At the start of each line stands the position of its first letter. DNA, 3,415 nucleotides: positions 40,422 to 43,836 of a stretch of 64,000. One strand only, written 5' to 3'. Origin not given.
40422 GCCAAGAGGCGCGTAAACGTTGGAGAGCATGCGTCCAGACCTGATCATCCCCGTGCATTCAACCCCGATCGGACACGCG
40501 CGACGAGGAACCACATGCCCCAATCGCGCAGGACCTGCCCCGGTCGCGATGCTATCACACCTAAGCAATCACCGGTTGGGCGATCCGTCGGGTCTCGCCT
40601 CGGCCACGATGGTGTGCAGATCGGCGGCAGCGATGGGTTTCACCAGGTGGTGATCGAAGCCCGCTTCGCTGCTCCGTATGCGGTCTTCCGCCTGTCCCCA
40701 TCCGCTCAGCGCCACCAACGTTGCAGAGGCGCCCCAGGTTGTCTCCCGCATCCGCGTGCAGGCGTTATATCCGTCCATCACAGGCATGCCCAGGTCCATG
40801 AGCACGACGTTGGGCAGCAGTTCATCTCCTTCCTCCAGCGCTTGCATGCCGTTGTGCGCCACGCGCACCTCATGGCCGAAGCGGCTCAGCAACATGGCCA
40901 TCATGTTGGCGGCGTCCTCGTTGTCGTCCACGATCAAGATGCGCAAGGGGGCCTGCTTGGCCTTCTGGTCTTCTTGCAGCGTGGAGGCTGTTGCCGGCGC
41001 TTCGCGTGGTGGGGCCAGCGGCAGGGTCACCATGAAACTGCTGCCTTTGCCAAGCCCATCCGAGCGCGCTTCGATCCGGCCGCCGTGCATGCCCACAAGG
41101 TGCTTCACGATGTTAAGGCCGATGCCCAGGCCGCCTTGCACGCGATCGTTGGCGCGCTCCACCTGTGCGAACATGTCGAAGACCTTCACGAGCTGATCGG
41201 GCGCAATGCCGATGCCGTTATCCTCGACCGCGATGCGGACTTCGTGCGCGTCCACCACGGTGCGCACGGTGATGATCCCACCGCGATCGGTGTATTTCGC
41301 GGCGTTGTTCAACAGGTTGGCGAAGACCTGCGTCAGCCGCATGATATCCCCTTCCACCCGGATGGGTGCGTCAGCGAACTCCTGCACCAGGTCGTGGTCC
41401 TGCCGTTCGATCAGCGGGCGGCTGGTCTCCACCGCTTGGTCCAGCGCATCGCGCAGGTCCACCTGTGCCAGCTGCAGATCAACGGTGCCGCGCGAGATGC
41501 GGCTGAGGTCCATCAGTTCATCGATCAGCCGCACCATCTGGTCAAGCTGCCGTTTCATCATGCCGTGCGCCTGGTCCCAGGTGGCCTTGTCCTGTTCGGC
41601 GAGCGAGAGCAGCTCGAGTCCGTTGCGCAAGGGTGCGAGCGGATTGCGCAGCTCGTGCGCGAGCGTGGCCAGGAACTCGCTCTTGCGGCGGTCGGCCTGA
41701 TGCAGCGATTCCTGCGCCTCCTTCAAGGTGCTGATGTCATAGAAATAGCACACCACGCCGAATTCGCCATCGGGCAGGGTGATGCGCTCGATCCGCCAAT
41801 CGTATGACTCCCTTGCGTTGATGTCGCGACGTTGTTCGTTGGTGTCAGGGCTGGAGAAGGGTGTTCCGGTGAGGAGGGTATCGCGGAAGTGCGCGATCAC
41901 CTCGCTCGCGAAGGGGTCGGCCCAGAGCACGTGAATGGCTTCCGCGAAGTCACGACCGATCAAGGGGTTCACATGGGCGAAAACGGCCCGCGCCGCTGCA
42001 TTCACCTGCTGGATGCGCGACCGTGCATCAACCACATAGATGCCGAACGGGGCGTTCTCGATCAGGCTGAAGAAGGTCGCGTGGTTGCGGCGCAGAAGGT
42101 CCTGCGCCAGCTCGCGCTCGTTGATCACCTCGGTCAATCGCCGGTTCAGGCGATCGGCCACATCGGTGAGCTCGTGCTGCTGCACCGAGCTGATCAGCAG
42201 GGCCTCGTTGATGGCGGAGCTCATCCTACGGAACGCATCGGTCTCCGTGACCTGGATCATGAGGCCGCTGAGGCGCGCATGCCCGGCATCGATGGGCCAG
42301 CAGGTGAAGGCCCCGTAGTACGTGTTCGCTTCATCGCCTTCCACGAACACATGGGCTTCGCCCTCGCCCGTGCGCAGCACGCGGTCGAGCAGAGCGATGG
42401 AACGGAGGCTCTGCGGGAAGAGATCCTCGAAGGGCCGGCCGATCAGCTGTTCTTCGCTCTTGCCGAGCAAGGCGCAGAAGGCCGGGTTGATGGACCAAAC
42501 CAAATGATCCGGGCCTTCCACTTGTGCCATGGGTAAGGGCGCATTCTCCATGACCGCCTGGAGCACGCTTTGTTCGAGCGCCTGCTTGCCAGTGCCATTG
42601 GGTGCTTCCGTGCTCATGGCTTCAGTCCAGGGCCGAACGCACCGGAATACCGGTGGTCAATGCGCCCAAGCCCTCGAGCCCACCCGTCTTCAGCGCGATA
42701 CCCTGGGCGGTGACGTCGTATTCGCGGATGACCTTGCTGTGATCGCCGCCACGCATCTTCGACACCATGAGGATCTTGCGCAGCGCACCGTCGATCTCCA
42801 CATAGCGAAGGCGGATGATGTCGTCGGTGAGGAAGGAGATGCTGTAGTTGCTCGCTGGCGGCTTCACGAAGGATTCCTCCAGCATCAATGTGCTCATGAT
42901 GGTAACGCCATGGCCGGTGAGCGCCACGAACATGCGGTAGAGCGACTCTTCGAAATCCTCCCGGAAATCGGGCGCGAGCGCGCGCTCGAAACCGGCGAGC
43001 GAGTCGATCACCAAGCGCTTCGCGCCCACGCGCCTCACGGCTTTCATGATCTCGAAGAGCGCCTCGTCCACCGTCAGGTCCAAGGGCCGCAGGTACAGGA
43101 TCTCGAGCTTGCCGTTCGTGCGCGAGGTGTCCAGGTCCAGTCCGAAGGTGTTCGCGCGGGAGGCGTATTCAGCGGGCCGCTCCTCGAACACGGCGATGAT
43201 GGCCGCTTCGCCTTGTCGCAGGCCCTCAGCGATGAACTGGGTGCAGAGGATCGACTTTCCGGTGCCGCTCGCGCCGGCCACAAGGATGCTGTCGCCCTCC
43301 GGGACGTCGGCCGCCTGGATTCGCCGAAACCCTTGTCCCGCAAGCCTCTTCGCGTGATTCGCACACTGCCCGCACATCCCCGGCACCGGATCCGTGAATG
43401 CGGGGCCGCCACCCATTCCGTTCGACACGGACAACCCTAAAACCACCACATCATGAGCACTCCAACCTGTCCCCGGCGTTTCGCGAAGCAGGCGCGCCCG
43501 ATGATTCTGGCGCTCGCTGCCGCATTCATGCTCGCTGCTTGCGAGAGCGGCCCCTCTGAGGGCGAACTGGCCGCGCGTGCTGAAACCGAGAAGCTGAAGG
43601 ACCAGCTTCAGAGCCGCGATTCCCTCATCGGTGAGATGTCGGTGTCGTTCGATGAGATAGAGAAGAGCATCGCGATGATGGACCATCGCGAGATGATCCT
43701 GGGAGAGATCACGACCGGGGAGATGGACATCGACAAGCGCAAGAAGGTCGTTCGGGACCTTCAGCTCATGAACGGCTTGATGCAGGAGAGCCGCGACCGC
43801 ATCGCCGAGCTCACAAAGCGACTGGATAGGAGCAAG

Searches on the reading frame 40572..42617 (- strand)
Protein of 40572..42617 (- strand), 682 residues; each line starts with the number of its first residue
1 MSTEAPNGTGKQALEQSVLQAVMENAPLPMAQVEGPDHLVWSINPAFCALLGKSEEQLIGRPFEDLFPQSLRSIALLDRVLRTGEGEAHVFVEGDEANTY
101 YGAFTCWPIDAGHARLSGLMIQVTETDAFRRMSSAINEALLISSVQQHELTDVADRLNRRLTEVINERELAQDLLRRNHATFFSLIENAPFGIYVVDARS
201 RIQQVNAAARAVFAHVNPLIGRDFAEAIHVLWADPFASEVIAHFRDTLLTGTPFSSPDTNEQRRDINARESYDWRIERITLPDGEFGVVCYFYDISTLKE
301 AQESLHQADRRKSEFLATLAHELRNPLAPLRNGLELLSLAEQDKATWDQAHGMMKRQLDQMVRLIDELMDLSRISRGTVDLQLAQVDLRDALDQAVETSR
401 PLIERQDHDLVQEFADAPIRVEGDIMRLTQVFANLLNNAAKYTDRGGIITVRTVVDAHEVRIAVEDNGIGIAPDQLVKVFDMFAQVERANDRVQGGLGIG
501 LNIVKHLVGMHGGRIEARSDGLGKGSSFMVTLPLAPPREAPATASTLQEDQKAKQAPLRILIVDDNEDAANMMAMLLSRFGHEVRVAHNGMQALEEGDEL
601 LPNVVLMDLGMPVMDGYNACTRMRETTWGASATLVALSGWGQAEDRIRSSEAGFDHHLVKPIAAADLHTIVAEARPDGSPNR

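Call 11: search_protein_families(library=pfam, proteins=[window:40572-42617:-], max_evalue=0.01)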
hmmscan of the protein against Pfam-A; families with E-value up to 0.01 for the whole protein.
window:40572-42617:- (682 aa): 8 families
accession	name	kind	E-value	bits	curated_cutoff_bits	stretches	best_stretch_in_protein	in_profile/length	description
PF02518.31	HATPase_c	-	3.5e-26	92.3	26.4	1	423-535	1-110/111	Histidine kinase-, DNA gyrase B-, and HSP90-like ATPase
PF00072.30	Response_reg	-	6.7e-21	75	30.2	1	560-671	1-110/111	Response regulator receiver domain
PF00512.31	HisKA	-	2.4e-15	56.8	26.9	1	312-376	2-65/66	His Kinase A (phospho-acceptor) domain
PF08448.16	PAS_4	-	3.8e-13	50.1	23.1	2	187-299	2-109/110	PAS fold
PF13188.13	PAS_8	-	7.6e-13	48.3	21.8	2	19-73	3-53/65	PAS domain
PF00989.32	PAS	-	1.3e-11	45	22.6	2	19-72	3-55/113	PAS fold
PF13426.13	PAS_9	-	5.6e-09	36.6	27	1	36-112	9-87/103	PAS domain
PF13589.12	HATPase_c_3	-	0.0053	17.2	25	0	450-502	23-78/137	Histidine kinase-, DNA gyrase B-, and HSP90-like ATPase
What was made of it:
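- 40569..42617 (-): Hybrid PAS histidine kinase / response regulator, the conserved neighbour used to rank relatives. Pfam (call 11).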

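Call 68: find_homologous_proteins(query=window:40572-42617:-, max_evalue=1e-150)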
Query window:40572-42617:- (682 aa): 175 proteins with E <= 1e-150 among 8000 candidates; the best 120 are listed.
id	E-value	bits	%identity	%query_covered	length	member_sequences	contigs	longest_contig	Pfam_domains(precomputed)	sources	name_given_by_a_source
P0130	0.0e+0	1526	100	100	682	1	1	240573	PF13426.14,PF13188.14,PF08448.17,PF02518.32,PF00512.32,PF00989.32,PF00072.31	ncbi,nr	ncbi:MAG: response regulator [Flavobacteriales bacterium]|nr:response regulator [Flavobacteriales ba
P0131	0.0e+0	1276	85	100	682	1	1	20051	PF13426.14,PF13188.14,PF08448.17,PF02518.32,PF00512.32,PF00989.32,PF00072.31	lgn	-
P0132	0.0e+0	1202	80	100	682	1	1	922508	PF13426.14,PF13188.14,PF08448.17,PF02518.32,PF00512.32,PF00989.32,PF00072.31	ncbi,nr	ncbi:MAG: response regulator [Flavobacteriales bacterium]|nr:response regulator [Flavobacteriales ba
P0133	0.0e+0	1100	73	99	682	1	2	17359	PF13188.14,PF08448.17,PF02518.32,PF00512.32,PF00989.32,PF00072.31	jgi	jgi:signal transduction histidine kinase/CheY-like chemotaxis protein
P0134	0.0e+0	1095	74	98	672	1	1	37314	PF13426.14,PF13188.14,PF08448.17,PF02518.32,PF00512.32,PF00989.32,PF00072.31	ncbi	ncbi:MAG: ATP-binding protein [Flavobacteriales bacterium]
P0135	0.0e+0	1085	73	100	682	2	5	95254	PF13188.14,PF08448.17,PF02518.32,PF00512.32,PF00989.32,PF00072.31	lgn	-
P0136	0.0e+0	1019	70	99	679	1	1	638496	PF13188.14,PF08448.17,PF02518.32,PF00512.32,PF00989.32,PF00072.31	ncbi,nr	ncbi:MAG: response regulator [Flavobacteriales bacterium]|nr:response regulator [Flavobacteriales ba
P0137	0.0e+0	1019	69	99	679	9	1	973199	PF13426.14,PF13188.14,PF08448.17,PF02518.32,PF00512.32,PF00989.32,PF00072.31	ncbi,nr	ncbi:MAG: response regulator [Flavobacteriales bacterium]|nr:response regulator [Flavobacteriales ba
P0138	0.0e+0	1014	67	99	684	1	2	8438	PF13188.14,PF08448.17,PF02518.32,PF00512.32,PF00989.32,PF00072.31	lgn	-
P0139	2.3e-294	996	67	100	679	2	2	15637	PF13188.14,PF08448.17,PF02518.32,PF00512.32,PF00989.32,PF00072.31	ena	-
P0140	3.2e-287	973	67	98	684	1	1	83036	PF13426.14,PF13188.14,PF08448.17,PF02518.32,PF00512.32,PF00989.32,PF00072.31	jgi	-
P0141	1.3e-284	964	66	98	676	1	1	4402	PF13426.14,PF13188.14,PF08448.17,PF02518.32,PF00512.32,PF00989.32,PF00072.31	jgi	-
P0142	2.4e-279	947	64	99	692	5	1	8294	PF13426.14,PF08448.17,PF02518.32,PF00512.32,PF00989.32,PF00072.31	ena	-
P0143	3.8e-279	946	66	97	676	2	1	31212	PF13426.14,PF13188.14,PF08448.17,PF02518.32,PF00512.32,PF00989.32,PF00072.31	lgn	-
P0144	2.0e-272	924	67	100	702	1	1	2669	PF08447.19,PF13426.14,PF13188.14,PF08448.17,PF02518.32,PF00512.32,PF00989.32,PF00072.31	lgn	-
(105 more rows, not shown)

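Call 69: find_encoding_contigs(protein=P0131, flank=10000, max_places=3)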
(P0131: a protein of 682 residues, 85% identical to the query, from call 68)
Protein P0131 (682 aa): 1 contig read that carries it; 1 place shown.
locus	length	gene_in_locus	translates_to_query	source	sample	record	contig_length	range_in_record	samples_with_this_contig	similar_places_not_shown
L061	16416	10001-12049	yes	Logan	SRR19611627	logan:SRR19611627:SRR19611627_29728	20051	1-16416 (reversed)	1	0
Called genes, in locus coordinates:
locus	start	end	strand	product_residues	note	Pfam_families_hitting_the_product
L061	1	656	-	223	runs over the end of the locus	PF13441:Gly-zipper_YMGG, PF13488:Gly-zipper_Omp, PF00691:OmpA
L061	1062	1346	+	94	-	PF16231:DUF4890 (faint)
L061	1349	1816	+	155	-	-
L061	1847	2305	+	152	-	PF09537:DUF2383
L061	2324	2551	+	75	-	-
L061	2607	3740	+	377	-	-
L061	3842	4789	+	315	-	PF00691:OmpA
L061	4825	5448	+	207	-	PF13568:OMP_b-brl_2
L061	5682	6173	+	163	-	-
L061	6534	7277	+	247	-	PF00081:Sod_Fe_N, PF02777:Sod_Fe_C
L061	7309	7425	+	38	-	-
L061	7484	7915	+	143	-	PF00072:Response_reg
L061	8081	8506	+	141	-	-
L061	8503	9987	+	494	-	PF00154:RecA_N (faint), PF06745:ATPase, PF13481:AAA_25 (weak), PF23442:DUF7125, PF05625:PAXNEB (weak), PF13481:AAA_25, PF06745:ATPase, PF23442:DUF7125 (weak), +11 more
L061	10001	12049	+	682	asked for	PF00989:PAS (faint), PF13188:PAS_8 (faint), PF13426:PAS_9 (faint), PF08448:PAS_4 (weak), PF00512:HisKA, PF02518:HATPase_c, PF00072:Response_reg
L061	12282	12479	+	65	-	-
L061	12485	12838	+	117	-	-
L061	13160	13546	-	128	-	-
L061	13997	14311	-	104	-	-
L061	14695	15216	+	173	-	PF07332:Phage_holin_3_6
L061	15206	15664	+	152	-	-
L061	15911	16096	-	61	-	PF18919:DUF5670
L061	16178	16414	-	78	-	?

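Call 70: find_encoding_contigs(protein=P0134, flank=10000, max_places=3)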
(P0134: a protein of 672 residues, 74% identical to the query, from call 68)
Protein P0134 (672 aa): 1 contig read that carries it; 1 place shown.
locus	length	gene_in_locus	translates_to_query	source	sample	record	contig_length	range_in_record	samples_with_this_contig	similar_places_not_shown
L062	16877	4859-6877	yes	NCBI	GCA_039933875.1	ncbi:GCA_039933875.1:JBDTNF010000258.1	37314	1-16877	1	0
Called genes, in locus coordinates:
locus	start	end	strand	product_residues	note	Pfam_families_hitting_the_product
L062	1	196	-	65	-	?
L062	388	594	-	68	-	-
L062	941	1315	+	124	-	-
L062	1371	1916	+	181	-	PF00210:Ferritin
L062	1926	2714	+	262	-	PF00795:CN_hydrolase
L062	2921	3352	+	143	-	-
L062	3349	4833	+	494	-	PF00154:RecA_N (faint), PF03796:DnaB_C (faint), PF06745:ATPase, PF13481:AAA_25, PF23442:DUF7125 (weak), PF13481:AAA_25, PF06745:ATPase, PF23442:DUF7125 (weak), +11 more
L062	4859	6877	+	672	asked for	PF00989:PAS (weak), PF08448:PAS_4 (weak), PF13188:PAS_8 (faint), PF13426:PAS_9 (faint), PF08448:PAS_4 (weak), PF00512:HisKA, PF02518:HATPase_c, PF00072:Response_reg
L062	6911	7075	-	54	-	-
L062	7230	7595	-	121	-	-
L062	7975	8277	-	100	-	PF12732:YtxH, PF01442:Apolipoprotein (weak)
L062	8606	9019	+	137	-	PF07332:Phage_holin_3_6 (weak)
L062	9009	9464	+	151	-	-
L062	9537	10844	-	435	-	PF14391:DUF4421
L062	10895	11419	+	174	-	PF01243:PNPOx_N, PF16242:Pyrid_ox_like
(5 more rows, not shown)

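Call 71: find_encoding_contigs(protein=P0133, flank=10000, max_places=3)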
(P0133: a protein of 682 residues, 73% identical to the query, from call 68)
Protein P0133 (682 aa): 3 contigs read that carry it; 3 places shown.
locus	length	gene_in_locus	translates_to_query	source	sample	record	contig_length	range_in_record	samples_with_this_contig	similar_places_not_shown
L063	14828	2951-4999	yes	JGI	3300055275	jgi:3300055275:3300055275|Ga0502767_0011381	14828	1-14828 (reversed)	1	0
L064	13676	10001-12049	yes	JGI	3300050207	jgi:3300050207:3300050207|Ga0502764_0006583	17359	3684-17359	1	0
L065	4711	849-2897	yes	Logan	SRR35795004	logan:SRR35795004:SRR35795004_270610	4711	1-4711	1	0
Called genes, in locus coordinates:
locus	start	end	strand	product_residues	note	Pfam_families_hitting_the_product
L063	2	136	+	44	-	?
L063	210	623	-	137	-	PF01258:zf-dskA_traR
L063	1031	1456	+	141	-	-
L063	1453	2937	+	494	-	PF00154:RecA_N (faint), PF06745:ATPase, PF13481:AAA_25, PF23442:DUF7125 (weak), PF05625:PAXNEB (weak), PF13481:AAA_25, PF06745:ATPase, PF23442:DUF7125 (weak), +10 more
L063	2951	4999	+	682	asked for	PF00989:PAS (faint), PF13188:PAS_8 (faint), PF08448:PAS_4 (weak), PF00512:HisKA, PF02518:HATPase_c, PF00072:Response_reg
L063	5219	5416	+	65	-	-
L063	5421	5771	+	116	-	-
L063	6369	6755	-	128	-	-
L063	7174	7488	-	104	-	-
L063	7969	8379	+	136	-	PF07332:Phage_holin_3_6 (weak)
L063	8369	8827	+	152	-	-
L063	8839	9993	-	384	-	PF14391:DUF4421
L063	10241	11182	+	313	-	PF03631:Virul_fac_BrkB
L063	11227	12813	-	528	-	-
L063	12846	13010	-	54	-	PF18919:DUF5670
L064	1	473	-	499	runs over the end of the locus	PF00154:RecA_N (faint), PF06745:ATPase, PF13481:AAA_25 (weak), PF23442:DUF7125 (faint), PF13191:AAA_16 (faint), PF03796:DnaB_C (weak), PF06745:ATPase, PF13481:AAA_25 (weak), +2 more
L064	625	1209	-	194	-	PF00072:Response_reg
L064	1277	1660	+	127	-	-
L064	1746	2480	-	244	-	PF00072:Response_reg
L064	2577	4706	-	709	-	-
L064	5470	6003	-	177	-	PF09537:DUF2383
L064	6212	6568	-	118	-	-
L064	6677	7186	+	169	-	PF16242:Pyrid_ox_like, PF01243:PNPOx_N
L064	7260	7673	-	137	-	PF01258:zf-dskA_traR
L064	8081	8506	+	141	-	-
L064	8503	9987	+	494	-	PF00154:RecA_N (faint), PF06745:ATPase, PF13481:AAA_25, PF23442:DUF7125 (weak), PF05625:PAXNEB (weak), PF13481:AAA_25, PF06745:ATPase, PF23442:DUF7125 (weak), +10 more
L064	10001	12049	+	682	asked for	PF00989:PAS (faint), PF13188:PAS_8 (faint), PF08448:PAS_4 (weak), PF00512:HisKA, PF02518:HATPase_c, PF00072:Response_reg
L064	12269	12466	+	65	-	-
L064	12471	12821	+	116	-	-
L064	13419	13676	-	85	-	?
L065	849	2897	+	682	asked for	PF00989:PAS (faint), PF13188:PAS_8 (faint), PF08448:PAS_4 (weak), PF00512:HisKA, PF02518:HATPase_c, PF00072:Response_reg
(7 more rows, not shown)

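Call 83: search_protein_families(library=pfam, proteins=[L064:2580-4706:-], max_evalue=0.01)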
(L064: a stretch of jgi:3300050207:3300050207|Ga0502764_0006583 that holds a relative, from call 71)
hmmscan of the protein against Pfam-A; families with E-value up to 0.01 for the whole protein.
L064:2580-4706:- (709 aa): 1 family
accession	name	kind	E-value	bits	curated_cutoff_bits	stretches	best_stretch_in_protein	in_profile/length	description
PF01364.23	Peptidase_C25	-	3.2e-05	23.8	23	0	162-267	43-132/374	Peptidase family C25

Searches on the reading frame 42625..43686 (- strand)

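Call 83: search_protein_families(library=pfam, proteins=[window:42625-43686:-], max_evalue=0.01)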
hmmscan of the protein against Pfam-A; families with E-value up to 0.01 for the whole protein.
window:42625-43686:- (354 aa): 3 families
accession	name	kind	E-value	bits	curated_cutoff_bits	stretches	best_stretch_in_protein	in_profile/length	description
PF06745.19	ATPase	-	5.6e-33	114.7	26.6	1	119-332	7-226/231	KaiC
PF13481.12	AAA_25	-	2.7e-07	30.8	27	1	128-251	30-171/195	AAA domain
PF13191.12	AAA_16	-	0.0018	19.2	32.6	1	129-170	22-63/167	AAA ATPase domain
